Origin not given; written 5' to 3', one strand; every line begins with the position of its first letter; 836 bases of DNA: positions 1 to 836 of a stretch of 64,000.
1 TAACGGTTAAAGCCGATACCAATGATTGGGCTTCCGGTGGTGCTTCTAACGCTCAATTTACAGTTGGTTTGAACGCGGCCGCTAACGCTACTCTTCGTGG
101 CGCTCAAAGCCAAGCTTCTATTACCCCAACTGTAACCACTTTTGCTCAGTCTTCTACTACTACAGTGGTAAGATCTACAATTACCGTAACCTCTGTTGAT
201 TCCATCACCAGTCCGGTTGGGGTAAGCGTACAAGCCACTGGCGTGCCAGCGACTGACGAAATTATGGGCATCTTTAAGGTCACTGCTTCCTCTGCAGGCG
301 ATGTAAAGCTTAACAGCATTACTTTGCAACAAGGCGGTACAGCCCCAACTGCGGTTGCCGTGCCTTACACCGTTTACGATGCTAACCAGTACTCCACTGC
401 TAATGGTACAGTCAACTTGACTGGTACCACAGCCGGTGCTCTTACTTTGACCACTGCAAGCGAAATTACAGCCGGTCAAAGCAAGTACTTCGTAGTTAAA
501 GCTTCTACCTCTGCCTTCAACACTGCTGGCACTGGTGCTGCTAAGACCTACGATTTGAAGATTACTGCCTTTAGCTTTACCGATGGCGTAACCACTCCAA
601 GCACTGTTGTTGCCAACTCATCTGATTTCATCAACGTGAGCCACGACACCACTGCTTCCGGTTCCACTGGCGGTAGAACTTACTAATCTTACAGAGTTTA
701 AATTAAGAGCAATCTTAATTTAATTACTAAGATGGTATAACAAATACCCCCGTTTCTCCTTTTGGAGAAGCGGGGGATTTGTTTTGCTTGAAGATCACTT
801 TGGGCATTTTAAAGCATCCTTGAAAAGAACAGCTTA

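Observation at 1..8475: Candidate protein O-glycosylation module: a Ser/Thr-rich surface protein followed by two Wzy_C+TPR 'O-antigen-ligase-like' paralogues (PglL/TfpO-type O-oligosaccharyltransferases?)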

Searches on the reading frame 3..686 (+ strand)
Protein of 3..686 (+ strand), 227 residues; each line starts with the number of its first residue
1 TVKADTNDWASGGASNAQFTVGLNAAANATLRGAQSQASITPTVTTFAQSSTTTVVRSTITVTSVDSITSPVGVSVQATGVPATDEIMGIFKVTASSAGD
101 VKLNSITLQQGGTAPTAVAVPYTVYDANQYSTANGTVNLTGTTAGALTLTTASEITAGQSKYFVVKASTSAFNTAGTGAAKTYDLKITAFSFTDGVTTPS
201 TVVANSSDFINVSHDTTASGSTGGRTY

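Call 8: search_protein_families(library=pfam, proteins=[window:3-686:+], max_evalue=0.1)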
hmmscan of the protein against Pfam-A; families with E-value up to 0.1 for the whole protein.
window:3-686:+ (227 aa): 0 families

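Call 17: search_protein_families(library=ncbifam, proteins=[window:3-686:+], max_evalue=0.01)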
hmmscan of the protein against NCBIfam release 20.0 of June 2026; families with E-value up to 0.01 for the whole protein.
window:3-686:+ (227 aa): 0 families
